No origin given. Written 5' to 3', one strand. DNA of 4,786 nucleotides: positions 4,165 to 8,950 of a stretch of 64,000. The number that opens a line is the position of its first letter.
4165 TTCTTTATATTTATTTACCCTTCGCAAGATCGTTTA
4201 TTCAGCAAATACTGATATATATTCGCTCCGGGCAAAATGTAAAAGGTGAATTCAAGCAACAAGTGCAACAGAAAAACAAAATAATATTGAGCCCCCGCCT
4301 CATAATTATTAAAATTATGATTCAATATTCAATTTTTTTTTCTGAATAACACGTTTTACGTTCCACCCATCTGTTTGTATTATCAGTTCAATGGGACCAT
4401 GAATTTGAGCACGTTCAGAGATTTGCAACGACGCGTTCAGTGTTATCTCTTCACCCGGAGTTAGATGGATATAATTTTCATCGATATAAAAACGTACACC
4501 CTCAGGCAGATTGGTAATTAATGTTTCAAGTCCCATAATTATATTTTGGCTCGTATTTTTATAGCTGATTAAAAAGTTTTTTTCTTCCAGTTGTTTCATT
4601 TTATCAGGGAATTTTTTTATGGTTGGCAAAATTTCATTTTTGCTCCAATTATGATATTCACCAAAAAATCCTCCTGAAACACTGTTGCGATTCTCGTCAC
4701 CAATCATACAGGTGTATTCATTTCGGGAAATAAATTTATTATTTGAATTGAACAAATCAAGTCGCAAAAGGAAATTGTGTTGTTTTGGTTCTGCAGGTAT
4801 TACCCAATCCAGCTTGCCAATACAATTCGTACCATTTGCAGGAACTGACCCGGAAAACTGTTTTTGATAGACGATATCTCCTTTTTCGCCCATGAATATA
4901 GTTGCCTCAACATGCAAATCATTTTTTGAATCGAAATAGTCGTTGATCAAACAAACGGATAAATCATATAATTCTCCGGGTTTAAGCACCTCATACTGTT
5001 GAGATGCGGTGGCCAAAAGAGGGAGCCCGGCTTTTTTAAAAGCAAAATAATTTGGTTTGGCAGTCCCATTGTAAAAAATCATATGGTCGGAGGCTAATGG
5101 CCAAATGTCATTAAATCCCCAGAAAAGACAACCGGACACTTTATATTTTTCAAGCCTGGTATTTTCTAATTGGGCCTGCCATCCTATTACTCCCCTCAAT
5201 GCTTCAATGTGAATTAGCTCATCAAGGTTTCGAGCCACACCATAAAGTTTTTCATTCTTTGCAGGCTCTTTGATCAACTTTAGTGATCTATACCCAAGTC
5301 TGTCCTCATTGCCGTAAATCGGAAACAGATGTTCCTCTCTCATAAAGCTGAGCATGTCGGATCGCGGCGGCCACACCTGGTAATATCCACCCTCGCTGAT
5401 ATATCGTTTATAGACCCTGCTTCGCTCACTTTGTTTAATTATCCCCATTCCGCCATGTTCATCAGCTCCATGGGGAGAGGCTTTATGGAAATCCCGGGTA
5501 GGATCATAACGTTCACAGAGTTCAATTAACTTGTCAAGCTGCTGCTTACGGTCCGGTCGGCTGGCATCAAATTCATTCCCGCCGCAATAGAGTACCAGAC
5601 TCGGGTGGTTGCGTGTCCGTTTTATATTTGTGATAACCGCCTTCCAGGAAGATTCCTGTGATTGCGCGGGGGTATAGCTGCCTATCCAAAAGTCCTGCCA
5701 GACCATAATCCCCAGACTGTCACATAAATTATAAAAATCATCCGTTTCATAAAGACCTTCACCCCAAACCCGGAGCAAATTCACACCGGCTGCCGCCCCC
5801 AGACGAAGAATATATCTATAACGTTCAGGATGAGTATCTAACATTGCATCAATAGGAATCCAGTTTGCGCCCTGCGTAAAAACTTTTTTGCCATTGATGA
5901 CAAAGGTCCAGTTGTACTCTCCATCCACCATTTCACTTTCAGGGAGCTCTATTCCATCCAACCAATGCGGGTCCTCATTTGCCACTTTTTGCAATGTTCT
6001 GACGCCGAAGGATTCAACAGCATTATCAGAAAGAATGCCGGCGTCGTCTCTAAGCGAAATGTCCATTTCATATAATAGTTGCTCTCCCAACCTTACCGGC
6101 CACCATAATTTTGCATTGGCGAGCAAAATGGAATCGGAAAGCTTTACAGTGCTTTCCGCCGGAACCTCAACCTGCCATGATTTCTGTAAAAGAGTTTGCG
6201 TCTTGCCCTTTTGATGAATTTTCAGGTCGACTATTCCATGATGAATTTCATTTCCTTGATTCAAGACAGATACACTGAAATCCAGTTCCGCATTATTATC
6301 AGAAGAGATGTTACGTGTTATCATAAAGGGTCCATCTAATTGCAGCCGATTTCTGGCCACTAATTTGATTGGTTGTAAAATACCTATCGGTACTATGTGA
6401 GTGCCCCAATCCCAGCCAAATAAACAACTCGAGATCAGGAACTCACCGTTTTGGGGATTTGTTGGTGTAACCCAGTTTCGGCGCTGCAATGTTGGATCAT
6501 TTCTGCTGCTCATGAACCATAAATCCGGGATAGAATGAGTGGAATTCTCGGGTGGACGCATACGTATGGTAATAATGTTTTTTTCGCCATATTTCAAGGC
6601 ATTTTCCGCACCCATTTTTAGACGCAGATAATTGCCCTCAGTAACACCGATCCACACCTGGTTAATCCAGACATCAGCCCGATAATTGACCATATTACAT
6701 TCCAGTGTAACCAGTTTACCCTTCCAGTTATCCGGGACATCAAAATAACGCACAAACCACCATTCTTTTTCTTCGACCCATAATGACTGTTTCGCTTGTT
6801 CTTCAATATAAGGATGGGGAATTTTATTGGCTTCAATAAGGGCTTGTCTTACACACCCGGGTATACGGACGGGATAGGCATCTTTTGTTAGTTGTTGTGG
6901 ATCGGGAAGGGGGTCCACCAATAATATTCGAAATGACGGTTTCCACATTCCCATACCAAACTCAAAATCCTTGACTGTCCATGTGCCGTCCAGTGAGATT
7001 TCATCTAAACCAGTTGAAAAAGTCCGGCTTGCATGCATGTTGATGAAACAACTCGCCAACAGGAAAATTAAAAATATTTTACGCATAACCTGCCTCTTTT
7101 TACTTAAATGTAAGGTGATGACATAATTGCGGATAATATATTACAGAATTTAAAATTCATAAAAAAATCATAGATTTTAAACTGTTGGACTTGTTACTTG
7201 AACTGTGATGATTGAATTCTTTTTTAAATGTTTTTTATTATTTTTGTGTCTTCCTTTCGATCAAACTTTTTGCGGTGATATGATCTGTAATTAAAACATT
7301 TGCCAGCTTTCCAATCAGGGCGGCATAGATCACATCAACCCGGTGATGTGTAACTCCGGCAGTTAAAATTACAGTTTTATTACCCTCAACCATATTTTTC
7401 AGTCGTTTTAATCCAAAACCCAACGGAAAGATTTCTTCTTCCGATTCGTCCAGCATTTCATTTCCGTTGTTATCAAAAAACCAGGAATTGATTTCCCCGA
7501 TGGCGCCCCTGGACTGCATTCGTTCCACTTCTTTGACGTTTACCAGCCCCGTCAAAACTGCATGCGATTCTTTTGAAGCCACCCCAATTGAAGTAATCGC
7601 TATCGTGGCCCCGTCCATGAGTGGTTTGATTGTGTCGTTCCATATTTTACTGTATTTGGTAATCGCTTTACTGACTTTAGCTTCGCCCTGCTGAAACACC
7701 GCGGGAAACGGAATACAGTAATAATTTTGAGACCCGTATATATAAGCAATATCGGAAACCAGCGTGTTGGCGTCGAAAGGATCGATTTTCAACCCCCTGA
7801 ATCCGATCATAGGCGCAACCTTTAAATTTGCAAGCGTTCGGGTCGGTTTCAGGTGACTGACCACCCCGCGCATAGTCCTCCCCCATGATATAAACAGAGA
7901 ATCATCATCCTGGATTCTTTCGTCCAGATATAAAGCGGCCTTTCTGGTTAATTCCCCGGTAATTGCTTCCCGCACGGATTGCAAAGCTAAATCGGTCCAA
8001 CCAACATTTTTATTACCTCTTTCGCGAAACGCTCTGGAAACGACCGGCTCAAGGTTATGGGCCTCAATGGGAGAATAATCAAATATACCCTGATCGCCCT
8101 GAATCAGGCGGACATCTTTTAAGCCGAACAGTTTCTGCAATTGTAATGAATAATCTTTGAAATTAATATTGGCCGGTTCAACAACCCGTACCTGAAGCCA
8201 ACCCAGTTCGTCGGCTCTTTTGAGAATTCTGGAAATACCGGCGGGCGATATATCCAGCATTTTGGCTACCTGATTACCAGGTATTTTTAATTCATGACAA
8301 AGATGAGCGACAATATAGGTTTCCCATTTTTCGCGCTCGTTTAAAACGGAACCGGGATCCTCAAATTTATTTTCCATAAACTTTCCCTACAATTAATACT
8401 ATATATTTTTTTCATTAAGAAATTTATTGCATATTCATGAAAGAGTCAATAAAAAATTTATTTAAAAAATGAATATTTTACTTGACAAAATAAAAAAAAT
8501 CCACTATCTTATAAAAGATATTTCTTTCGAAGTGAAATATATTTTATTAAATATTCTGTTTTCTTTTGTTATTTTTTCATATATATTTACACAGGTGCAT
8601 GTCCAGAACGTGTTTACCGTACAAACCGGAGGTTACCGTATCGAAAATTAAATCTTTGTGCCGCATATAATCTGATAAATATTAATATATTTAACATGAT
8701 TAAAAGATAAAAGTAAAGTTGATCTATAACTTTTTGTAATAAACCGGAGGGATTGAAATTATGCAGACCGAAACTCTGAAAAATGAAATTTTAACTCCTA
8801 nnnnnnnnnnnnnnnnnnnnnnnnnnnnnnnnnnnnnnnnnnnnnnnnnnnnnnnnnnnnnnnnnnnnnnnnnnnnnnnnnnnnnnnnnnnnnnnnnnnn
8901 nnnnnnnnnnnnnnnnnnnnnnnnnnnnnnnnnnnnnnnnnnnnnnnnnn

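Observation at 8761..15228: Three-gene, translationally coupled operon: giant sugar-kinase-like ASKHA ATPase fusion, DUF2233-like protein, and nucleotidyltransferase–HEAT fusion. This is the candidate undescribed system.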

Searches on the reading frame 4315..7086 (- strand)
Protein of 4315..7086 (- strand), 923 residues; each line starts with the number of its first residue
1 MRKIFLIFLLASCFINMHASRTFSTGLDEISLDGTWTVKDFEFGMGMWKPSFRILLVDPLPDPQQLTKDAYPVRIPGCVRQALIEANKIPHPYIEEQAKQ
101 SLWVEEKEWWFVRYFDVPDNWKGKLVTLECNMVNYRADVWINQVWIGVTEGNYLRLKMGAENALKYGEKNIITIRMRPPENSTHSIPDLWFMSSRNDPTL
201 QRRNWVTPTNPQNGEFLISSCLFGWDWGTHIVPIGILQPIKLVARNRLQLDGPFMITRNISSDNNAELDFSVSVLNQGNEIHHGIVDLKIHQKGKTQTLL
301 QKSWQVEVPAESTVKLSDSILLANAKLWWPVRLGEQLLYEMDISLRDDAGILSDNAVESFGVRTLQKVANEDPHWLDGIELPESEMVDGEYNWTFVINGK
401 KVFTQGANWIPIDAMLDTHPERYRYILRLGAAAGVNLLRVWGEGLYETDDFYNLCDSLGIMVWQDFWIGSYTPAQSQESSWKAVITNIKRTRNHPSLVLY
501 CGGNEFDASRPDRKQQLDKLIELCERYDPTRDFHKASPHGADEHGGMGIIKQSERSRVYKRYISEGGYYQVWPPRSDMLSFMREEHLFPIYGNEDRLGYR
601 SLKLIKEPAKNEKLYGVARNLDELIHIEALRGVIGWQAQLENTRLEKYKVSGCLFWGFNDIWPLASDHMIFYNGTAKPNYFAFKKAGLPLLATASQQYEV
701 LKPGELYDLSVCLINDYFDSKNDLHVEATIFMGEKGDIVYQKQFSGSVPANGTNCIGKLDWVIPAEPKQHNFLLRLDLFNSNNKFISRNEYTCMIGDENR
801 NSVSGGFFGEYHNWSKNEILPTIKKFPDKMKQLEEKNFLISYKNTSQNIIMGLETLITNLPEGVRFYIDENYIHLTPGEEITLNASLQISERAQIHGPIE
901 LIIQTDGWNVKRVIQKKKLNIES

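Call 7: search_protein_families(library=pfam, proteins=[window:4315-7086:-], max_evalue=0.01)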
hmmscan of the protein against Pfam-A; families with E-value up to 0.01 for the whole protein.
window:4315-7086:- (923 aa): 5 families
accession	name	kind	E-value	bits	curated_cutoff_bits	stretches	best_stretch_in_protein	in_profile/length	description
PF22666.2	Glyco_hydro_2_N2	-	1.5e-25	90.7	27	1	68-237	9-166/167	Glycosyl hydrolase 2 galactose-binding domain-like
PF00703.27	Glyco_hydro_2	-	4.6e-10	40.7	23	1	256-363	8-109/109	Glycosyl hydrolases family 2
PF17786.7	Mannosidase_ig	-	6.4e-07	30.2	23.4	1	709-791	3-84/91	Mannosidase Ig/CBM-like domain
PF02837.24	Glyco_hydro_2_N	-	1.9e-05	25.1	28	1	107-173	65-131/169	Glycosyl hydrolases family 2, sugar binding domain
PF02836.23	Glyco_hydro_2_C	-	3.5e-05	23.5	21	1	451-538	64-163/302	Glycosyl hydrolases family 2, TIM barrel domain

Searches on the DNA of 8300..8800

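Call 70: search_rna_families(source=window, start=8300, end=8800, threshold=evalue, max_evalue=1)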
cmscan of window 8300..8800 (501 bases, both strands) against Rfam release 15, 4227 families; matches with E-value up to 1: 0.
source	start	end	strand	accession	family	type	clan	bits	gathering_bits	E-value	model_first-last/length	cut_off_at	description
